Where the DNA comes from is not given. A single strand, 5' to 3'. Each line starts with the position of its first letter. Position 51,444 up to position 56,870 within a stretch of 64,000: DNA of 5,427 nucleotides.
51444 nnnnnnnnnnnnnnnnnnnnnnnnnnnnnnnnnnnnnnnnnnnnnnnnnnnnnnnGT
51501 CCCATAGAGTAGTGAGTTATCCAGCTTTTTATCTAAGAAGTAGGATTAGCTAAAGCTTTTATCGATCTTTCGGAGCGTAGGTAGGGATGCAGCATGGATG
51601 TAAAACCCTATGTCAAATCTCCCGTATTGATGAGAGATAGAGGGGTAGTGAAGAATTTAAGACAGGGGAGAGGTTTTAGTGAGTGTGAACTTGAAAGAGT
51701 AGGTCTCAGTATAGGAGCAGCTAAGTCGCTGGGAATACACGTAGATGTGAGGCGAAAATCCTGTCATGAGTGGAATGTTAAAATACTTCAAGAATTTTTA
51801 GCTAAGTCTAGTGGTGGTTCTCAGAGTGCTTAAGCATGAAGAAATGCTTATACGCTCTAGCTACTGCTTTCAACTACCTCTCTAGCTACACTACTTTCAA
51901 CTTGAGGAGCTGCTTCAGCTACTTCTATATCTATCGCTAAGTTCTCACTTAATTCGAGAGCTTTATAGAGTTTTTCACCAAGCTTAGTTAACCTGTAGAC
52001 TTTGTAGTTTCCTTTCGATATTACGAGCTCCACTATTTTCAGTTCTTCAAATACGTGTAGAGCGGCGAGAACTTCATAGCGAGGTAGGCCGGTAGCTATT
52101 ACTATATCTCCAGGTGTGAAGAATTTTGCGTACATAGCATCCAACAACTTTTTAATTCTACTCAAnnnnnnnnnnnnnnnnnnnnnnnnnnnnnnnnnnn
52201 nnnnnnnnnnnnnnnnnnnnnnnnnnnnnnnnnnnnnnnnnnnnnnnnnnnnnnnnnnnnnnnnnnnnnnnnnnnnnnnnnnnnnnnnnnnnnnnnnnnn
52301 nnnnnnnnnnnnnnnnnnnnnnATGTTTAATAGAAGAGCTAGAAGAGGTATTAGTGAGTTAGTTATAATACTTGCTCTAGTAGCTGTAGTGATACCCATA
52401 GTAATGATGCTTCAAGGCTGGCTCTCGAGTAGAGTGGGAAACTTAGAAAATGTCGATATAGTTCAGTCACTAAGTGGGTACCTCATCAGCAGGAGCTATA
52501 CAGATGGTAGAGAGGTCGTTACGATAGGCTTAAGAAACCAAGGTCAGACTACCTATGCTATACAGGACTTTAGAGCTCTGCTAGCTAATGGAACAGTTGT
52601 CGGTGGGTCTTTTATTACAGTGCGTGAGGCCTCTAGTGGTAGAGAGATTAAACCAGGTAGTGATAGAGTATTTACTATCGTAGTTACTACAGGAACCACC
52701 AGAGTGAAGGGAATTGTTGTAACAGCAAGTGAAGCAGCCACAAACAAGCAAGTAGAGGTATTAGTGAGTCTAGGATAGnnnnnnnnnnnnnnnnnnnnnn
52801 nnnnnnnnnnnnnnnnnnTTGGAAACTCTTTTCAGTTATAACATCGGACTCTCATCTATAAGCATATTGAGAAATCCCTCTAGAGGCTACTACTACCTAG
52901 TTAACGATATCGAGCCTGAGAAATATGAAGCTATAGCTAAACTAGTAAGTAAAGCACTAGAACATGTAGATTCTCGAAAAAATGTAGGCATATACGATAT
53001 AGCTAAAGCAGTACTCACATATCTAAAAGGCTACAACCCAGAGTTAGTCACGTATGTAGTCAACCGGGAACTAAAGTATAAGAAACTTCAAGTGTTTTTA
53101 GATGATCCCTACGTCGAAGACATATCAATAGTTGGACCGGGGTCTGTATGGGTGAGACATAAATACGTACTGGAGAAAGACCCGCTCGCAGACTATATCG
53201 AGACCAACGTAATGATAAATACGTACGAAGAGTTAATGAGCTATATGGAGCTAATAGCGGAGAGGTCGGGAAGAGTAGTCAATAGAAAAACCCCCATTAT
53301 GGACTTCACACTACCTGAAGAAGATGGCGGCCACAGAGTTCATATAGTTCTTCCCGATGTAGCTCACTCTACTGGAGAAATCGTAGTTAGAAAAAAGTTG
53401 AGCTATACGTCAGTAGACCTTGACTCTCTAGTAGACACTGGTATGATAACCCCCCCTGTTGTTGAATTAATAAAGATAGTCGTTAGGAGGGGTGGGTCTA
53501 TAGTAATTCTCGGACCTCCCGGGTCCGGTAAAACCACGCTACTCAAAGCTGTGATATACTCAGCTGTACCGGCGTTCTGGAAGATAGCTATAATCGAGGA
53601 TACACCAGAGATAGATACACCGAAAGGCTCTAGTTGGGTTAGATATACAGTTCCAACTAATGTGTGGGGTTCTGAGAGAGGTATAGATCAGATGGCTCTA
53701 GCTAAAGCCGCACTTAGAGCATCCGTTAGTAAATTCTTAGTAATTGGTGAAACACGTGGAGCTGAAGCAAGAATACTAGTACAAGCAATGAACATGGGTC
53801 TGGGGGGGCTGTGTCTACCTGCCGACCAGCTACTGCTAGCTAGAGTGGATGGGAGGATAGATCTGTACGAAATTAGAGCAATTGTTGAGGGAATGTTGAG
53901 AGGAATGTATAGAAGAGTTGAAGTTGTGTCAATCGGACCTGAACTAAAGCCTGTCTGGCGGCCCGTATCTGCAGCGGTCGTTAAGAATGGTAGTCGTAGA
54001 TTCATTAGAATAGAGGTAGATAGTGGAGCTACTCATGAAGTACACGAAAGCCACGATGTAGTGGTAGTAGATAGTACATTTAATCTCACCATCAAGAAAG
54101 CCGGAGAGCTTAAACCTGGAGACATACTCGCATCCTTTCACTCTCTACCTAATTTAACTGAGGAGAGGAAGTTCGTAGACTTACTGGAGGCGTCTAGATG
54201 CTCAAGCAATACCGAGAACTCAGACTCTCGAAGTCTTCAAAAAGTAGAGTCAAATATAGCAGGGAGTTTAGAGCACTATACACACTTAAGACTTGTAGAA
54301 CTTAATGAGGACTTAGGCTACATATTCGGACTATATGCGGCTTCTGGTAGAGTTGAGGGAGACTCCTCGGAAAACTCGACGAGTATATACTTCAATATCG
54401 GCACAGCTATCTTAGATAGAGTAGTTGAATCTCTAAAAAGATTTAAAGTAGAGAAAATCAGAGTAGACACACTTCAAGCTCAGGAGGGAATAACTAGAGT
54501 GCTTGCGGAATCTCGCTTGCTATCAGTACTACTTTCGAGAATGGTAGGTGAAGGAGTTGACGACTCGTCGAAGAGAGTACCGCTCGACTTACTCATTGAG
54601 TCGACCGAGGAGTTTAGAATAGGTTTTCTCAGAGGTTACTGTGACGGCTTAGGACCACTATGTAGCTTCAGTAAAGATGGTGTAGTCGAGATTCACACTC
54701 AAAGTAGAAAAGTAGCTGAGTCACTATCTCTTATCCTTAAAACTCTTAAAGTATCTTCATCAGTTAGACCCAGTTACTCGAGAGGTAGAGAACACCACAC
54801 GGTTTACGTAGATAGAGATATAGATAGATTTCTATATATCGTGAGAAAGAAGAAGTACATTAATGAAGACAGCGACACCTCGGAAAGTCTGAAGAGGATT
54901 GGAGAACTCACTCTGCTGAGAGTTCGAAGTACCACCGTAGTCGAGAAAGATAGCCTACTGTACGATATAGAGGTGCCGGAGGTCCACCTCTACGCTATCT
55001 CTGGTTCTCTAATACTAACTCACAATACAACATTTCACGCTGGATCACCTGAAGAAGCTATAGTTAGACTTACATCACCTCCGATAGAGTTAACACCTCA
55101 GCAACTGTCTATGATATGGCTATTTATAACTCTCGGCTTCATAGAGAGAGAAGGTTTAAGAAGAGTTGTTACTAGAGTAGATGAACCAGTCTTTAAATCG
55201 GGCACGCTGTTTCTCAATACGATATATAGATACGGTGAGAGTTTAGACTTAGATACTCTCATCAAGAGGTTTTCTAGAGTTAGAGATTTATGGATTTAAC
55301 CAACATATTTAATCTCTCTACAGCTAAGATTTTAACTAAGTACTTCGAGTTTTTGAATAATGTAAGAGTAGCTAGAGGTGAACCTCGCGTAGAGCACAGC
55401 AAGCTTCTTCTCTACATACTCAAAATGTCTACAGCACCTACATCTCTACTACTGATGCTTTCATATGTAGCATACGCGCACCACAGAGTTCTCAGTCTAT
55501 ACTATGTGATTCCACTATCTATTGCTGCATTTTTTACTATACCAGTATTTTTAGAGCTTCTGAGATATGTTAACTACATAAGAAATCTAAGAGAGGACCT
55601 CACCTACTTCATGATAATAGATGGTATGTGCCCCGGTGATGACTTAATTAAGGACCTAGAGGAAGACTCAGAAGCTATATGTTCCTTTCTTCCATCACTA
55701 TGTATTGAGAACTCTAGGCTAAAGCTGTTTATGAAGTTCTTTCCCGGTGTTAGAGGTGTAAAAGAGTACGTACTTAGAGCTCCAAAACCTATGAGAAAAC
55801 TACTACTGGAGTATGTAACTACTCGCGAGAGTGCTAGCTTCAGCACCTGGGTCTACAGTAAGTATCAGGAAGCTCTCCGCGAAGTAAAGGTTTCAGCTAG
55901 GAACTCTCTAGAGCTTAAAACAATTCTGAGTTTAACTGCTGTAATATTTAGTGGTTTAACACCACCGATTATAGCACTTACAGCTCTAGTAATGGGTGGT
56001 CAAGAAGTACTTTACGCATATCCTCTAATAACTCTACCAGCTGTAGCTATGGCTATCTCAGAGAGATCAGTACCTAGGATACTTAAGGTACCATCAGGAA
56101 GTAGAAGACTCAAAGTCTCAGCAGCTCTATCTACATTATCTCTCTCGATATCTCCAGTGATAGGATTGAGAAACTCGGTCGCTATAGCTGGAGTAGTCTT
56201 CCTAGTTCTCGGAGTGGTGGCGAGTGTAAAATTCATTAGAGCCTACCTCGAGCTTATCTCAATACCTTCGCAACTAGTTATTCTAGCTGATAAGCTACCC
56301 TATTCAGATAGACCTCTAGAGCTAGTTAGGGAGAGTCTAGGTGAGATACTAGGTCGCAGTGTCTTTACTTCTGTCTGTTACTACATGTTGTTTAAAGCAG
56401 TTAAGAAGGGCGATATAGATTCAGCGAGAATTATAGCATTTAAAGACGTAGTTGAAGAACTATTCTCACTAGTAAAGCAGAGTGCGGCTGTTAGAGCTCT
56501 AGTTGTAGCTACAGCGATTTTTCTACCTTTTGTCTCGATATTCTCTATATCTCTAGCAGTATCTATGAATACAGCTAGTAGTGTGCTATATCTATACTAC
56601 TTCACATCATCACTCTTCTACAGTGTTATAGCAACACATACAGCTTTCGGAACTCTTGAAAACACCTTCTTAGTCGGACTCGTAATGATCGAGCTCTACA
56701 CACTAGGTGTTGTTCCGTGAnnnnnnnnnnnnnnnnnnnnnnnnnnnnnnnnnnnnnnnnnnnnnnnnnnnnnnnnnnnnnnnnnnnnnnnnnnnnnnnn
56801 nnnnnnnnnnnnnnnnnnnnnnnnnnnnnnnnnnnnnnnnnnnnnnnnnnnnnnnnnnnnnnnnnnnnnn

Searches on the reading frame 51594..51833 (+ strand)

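Call 4: search_protein_families(library=pfam, proteins=[window:51594-51833:+], max_evalue=0.1)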
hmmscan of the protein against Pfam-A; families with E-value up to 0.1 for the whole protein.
window:51594-51833:+ (79 aa): 1 family
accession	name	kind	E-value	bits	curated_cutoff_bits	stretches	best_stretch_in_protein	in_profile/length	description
PF01294.23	Ribosomal_L13e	-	1.5e-09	38.4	24.9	1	20-69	60-113/180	Ribosomal protein L13e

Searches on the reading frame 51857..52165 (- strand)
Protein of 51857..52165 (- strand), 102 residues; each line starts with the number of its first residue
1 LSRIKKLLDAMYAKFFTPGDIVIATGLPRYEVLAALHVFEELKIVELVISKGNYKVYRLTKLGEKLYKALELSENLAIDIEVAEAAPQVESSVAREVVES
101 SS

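Call 4: search_protein_families(library=pfam, proteins=[window:51857-52165:-], max_evalue=0.1)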
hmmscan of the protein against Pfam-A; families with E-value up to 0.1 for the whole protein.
window:51857-52165:- (102 aa): 1 family
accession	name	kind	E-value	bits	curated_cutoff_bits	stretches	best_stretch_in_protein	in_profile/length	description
PF02268.21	TFIIA_gamma_N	-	0.083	13.4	33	0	53-73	1-22/47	Transcription initiation factor IIA, gamma subunit, helical domain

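Call 90: search_protein_families(library=pfam, alignment_id=A8, max_evalue=1)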
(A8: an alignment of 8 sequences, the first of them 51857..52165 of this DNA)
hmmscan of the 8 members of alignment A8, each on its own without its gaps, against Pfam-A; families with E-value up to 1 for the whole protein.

A. member 1, window:51857-52165:- (102 aa): 2 families
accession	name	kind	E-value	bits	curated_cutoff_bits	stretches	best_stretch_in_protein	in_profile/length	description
PF02268.21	TFIIA_gamma_N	-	0.083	13.4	33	1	53-73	1-22/47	Transcription initiation factor IIA, gamma subunit, helical domain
PF12802.13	MarR_2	-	0.2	12.3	27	1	8-51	11-56/61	MarR family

B. families by the number of members that match (of 8 scanned): 15 families
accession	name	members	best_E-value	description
PF12802.13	MarR_2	7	0.00045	MarR family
PF04458.17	DUF505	5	0.018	Protein of unknown function (DUF505)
PF07381.18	EarA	4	0.012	EarA-like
PF14947.12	HTH_45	3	0.008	Winged helix-turn-helix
PF01978.25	TrmB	3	0.013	Sugar-specific transcriptional regulator TrmB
PF11313.14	DUF3116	3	0.031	Protein of unknown function (DUF3116)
PF09339.16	HTH_IclR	2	0.016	IclR helix-turn-helix domain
PF02268.21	TFIIA_gamma_N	2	0.083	Transcription initiation factor IIA, gamma subunit, helical domain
PF24409.1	wHTH-PRTase_assc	1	0.03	wHTH-PRTase associated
PF23254.1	KH_PARP14_8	1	0.056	PARP14-like, eighth type I KH domain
PF10987.13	DUF2806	1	0.057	Protein of unknown function (DUF2806)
PF02933.23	CDC48_2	1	0.066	Cell division protein 48 (CDC48), domain 2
PF12840.13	HTH_20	1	0.076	Helix-turn-helix domain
PF09870.14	DUF2097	1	0.093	Uncharacterized protein conserved in archaea (DUF2097)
PF13338.12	AbiEi_4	1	0.1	Transcriptional regulator, AbiEi antitoxin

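Call 91: search_solved_structures(query=A8, max_evalue=10)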
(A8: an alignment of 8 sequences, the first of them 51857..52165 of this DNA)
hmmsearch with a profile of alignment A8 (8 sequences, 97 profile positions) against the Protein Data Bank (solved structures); distinct sequences matched with E-value up to 10: 9.
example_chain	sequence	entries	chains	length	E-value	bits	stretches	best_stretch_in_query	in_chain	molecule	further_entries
7cch_A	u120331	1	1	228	0.0046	20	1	11-76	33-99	AdeS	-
1qyd_A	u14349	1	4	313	0.077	16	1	38-67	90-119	pinoresinol-lariciresinol reductase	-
2zhg_A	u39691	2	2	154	0.16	15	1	17-62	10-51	Redox-sensitive transcriptional activator soxR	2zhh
6aht_B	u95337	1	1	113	0.76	12.9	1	45-76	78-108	Conserved hypothetical plasmid protein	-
3pg0_A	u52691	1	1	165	0.91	12.6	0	47-90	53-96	ThreeFoil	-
2e54_A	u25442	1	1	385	1.2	12.3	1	10-68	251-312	Acetylornithine aminotransferase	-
2ord_A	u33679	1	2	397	1.2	12.2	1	10-68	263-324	Acetylornithine aminotransferase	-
8uck_d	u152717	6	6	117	1.2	12.2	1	19-44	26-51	Cytochrome c oxidase subunit 4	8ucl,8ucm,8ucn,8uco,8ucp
8ucj_d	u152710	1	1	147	1.8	11.7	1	19-43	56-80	Cytochrome c oxidase subunit 4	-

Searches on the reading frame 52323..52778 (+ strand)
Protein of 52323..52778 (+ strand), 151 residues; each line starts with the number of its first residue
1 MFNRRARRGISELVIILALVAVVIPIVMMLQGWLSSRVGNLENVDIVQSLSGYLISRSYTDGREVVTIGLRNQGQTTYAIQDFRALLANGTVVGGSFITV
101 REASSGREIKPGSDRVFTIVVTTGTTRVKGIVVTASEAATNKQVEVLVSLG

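Call 4: search_protein_families(library=pfam, proteins=[window:52323-52778:+], max_evalue=0.1)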
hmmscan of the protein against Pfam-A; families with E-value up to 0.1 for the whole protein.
window:52323-52778:+ (151 aa): 0 families

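Call 5: search_protein_families(library=ncbifam, proteins=[window:52323-52778:+], max_evalue=0.1)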
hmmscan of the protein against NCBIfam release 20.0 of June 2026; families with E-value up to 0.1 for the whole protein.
window:52323-52778:+ (151 aa): 1 family
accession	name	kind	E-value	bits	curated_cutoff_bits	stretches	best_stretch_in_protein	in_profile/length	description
NF052590.1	ArlF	equivalog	0.00071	19.8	110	1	58-134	59-133/137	archaellum stator protein ArlF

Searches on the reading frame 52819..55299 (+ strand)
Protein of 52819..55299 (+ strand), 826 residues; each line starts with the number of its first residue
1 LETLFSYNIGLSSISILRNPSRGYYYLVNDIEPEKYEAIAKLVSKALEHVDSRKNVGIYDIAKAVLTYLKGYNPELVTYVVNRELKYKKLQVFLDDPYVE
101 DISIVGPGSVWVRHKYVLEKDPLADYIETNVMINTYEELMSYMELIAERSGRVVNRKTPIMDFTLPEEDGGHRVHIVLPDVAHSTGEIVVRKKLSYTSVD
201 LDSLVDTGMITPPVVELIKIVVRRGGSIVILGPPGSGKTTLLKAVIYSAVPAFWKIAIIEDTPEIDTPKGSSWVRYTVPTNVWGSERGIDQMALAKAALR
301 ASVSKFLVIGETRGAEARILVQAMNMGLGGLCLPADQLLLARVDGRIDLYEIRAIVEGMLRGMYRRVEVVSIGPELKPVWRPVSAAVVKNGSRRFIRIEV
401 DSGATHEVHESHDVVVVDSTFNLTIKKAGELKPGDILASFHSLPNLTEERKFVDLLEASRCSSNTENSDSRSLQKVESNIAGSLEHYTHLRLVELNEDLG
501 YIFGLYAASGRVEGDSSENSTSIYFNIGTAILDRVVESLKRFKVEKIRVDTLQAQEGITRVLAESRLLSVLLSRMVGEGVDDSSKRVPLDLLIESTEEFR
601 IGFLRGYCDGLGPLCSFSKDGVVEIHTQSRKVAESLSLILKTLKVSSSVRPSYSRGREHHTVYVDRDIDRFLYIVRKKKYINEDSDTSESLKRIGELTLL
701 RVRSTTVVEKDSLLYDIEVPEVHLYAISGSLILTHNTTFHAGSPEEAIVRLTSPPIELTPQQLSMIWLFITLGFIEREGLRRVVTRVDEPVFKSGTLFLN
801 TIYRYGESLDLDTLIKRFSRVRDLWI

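Call 4: search_protein_families(library=pfam, proteins=[window:52819-55299:+], max_evalue=0.1)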
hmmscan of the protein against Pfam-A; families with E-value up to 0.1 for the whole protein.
window:52819-55299:+ (826 aa): 20 families
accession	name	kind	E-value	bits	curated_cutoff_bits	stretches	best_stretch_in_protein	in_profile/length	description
PF00437.27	T2SSE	-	1.2e-13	50.9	24.9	1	155-327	67-236/370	Type II/IV secretion system protein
PF14528.11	LAGLIDADG_3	-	2.4e-08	34.6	22.5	1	598-671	1-77/82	LAGLIDADG-like domain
PF14890.11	Intein_splicing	-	9.8e-07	29.1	35.8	1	383-736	38-155/155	Intein splicing domain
PF25199.1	nSTAND_NTPase5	-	4.2e-05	23.8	34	1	223-266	39-83/145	Novel STAND NTPase 5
PF20720.3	nSTAND3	-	0.00012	22.3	27.2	1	223-265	15-57/155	Novel STAND NTPase 3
PF00005.33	ABC_tran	-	0.00083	20.4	25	1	219-246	5-32/137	ABC transporter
PF13401.12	AAA_22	-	0.0019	18.9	27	1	224-252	4-32/130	AAA domain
PF13555.12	AAA_29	-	0.002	18.2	27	1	222-251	19-48/61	P-loop containing region of AAA domain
PF13191.12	AAA_16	-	0.0021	19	32.6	1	223-252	20-51/167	AAA ATPase domain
PF02492.25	cobW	-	0.0031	17.6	20.7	1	228-260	3-34/180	CobW/HypB/UreG, nucleotide-binding domain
PF13481.12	AAA_25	-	0.005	16.9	27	1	211-243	19-51/195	AAA domain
PF00004.35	AAA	-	0.012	16.5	21.2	1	229-255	2-28/131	ATPase family associated with various cellular activities (AAA)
PF13476.12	AAA_23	-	0.014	16.4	27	1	225-247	19-41/201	AAA domain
PF24389.1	ORC-CDC6-like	-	0.02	14.1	27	1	226-249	33-56/571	ORC-CDC6-like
PF01580.24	FtsK_SpoIIIE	-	0.025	14.5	24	1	221-251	39-65/221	FtsK/SpoIIIE family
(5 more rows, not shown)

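Call 5: search_protein_families(library=ncbifam, proteins=[window:52819-55299:+], max_evalue=0.1)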
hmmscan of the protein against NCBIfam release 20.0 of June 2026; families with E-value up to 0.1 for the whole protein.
window:52819-55299:+ (826 aa): 77 families (the best 25 are shown)
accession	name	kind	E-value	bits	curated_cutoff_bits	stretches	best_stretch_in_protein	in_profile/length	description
NF058587.1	archaellum_moto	equivalog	2.8e-38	131.9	550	1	37-327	94-374/527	archaellum flagellar ATPase motor FlaI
TIGR03819.1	heli_sec_ATPase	hypoth_equivalog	3.4e-29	102.1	373.15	1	89-332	54-282/340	TadA family conjugal transfer-associated ATPase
NF053672.1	bindosome_BasE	exception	1e-27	97.1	1000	1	77-332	128-374/512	bindosome assembly system ATPase subunit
TIGR02788.1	VirB11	equivalog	5.2e-24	84.8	249.95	2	216-330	135-245/308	P-type DNA transfer ATPase VirB11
TIGR02782.1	TrbB_P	equivalog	1.6e-20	73.7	304.55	1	87-330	11-236/303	P-type conjugative transfer ATPase TrbB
NF010469.0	PRK13894.1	subfamily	2.6e-18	66.4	508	1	93-330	30-247/320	conjugal transfer ATPase TrbB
NF011491.0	PRK14898.1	equivalog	8.6e-18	63.7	783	1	343-649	100-384/860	DNA-directed RNA polymerase subunit A''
NF010475.0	PRK13900.1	equivalog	3.4e-13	49.4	389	2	214-330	149-262/333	type IV secretion system ATPase VirB11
NF010407.0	PRK13833.1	subfamily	5.1e-13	49.1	499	1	154-330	77-242/323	conjugal transfer protein TrbB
NF010425.0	PRK13851.1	equivalog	9.7e-12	44.4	461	2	219-318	156-251/344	type IV secretion system protein VirB11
NF045703.1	rSAM_Tes_intein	exception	1.2e-07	30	1700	2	362-476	196-310/1040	tetraether lipid synthase Tes, intein-containing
NF041000.1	ATPase_ComGA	equivalog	1.2e-06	27.8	300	1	209-324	111-220/267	competence type IV pilus ATPase ComGA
TIGR02533.1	type_II_gspE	equivalog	1.3e-05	24.1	630.25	1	170-267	189-285/486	type II secretion system ATPase GspE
NF003159.0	PRK04132.1-4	equivalog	1.5e-05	23.3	999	1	330-456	58-184/852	replication factor C small subunit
NF008428.0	PRK11264.1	equivalog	0.00058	19.2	406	1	214-258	18-62/250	L-cystine ABC transporter ATP-binding protein TcyN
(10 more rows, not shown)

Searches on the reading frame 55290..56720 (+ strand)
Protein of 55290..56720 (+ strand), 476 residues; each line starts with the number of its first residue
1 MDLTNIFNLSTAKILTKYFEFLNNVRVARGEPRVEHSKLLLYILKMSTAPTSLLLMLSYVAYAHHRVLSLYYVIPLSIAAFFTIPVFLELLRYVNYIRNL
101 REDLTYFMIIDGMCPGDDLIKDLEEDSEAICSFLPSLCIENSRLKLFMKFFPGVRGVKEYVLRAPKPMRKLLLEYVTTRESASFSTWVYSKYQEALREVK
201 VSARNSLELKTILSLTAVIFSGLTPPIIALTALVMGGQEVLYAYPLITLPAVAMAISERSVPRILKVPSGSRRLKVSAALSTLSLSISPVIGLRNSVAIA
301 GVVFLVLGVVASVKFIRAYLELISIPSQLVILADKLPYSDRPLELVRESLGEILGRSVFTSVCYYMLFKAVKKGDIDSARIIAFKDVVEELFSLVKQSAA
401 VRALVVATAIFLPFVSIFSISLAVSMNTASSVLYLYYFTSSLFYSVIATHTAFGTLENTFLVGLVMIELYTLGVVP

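Call 4: search_protein_families(library=pfam, proteins=[window:55290-56720:+], max_evalue=0.1)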
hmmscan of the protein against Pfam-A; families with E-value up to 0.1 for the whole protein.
window:55290-56720:+ (476 aa): 2 families
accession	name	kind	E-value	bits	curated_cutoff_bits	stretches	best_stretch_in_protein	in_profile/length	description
PF07032.16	DUF1322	-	0.025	15.5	25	0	92-119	16-43/73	Protein of unknown function (DUF1322)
PF20303.3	YLATT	-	0.08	13.2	26.7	1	68-114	32-77/107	YEATS-Like-Associating Three TM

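Call 5: search_protein_families(library=ncbifam, proteins=[window:55290-56720:+], max_evalue=0.1)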
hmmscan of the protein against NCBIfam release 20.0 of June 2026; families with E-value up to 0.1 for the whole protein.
window:55290-56720:+ (476 aa): 1 family
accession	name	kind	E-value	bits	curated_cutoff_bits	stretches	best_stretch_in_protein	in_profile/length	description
TIGR02204.1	MsbA_rel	hypoth_equivalog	0.045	12.4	780.4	1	282-456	123-294/576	ABC transporter, permease/ATP-binding protein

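Call 29: search_solved_structures(query=A2, max_evalue=10)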
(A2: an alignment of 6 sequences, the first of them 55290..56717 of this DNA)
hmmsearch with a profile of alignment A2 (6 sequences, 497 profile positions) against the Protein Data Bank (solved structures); distinct sequences matched with E-value up to 10: 1.
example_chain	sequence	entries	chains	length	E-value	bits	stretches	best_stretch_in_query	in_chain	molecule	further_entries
2c29_D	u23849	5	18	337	1.2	11.2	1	207-240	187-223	DIHYDROFLAVONOL 4-REDUCTASE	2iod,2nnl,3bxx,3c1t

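Call 30: search_protein_families(library=pfam, alignment_id=A2, max_evalue=10)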
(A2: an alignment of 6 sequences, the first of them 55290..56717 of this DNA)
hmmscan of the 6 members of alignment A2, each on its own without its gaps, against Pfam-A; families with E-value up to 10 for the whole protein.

A. member 1, window:55290-56717:+ (476 aa): 2 families
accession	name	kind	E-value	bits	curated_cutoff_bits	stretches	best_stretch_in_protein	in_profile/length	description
PF07032.16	DUF1322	-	0.025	15.5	25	1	92-119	16-43/73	Protein of unknown function (DUF1322)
PF20303.3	YLATT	-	0.08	13.2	26.7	1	68-114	32-77/107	YEATS-Like-Associating Three TM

B. families by the number of members that match (of 6 scanned): 5 families
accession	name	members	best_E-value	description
PF07032.16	DUF1322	1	0.025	Protein of unknown function (DUF1322)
PF10066.14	DUF2304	1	0.056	Uncharacterized conserved protein (DUF2304)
PF20303.3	YLATT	1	0.08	YEATS-Like-Associating Three TM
PF05128.17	DUF697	1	0.14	Domain of unknown function (DUF697)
PF09925.14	DUF2157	1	8.4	Predicted membrane protein (DUF2157)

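Call 66: predict_structure(protein=window:55290-56717:+)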
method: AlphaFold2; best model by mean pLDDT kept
length: 476 residues; sequences in the alignment: 1
mean_pLDDT: 38.6   pTM: 0.23
mean pLDDT of the five models: 38.6, 35.9, 35.8, 33.6, 32.4
residues with pLDDT >= 90: 0; 70-90: 0; 50-70: 23; < 50: 453
segments of 3 or more residues with pLDDT < 50: 1-14, 36-172, 175-177, 179-193, 195-337, 340-476
pLDDT, mean of each block of 10 residues (from residue 1): 33 49 54 54 42 42 38 35 34 34 32 35 36 32 33 34 39 47 44 43 40 38 35 34 34 33 33 35 30 31 35 34 36 46 47 42 46 40 42 37 39 41 36 39 42 40 40 33
secondary structure, 60 per line:
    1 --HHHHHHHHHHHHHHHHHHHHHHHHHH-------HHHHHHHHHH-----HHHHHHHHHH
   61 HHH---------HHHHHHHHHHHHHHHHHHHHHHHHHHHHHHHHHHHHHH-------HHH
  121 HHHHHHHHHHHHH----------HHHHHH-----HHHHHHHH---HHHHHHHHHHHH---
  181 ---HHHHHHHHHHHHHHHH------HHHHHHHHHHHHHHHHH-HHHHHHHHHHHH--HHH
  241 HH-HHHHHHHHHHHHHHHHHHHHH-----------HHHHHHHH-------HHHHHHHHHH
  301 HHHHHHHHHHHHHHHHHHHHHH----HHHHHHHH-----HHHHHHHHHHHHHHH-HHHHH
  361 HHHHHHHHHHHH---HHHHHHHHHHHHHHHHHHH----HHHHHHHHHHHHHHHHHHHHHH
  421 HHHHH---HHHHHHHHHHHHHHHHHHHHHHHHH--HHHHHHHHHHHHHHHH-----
elements in order: H3-28 H36-45 H51-63 H73-110 H118-133 H144-149 H155-162 H166-177 H184-199 H206-222 H224-235 H238-242 H244-264 H276-283 H291-322 H327-334 H340-354 H356-372 H376-394 H399-425 H429-453 H456-471

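Call 77: search_protein_families(library=ncbifam, alignment_id=A9, max_evalue=10)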
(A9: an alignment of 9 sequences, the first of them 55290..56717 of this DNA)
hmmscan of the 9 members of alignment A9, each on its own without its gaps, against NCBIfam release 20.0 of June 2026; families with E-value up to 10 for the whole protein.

A. member 1, window:55290-56717:+ (476 aa): 1 family
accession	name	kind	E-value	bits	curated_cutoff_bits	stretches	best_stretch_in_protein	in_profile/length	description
TIGR02204.1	MsbA_rel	hypoth_equivalog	0.045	12.4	780.4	1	282-456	123-294/576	ABC transporter, permease/ATP-binding protein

B. families by the number of members that match (of 9 scanned): 4 families
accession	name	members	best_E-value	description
NF007889.0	PRK10592.1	1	0.0037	putrescine ABC transporter permease PotI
NF033635.1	SLATT_fungal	1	0.021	SLATT domain-containing protein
TIGR02204.1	MsbA_rel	1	0.045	ABC transporter, permease/ATP-binding protein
NF058603.1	SCO2097_fam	1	0.12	SCO2097 family morphological protein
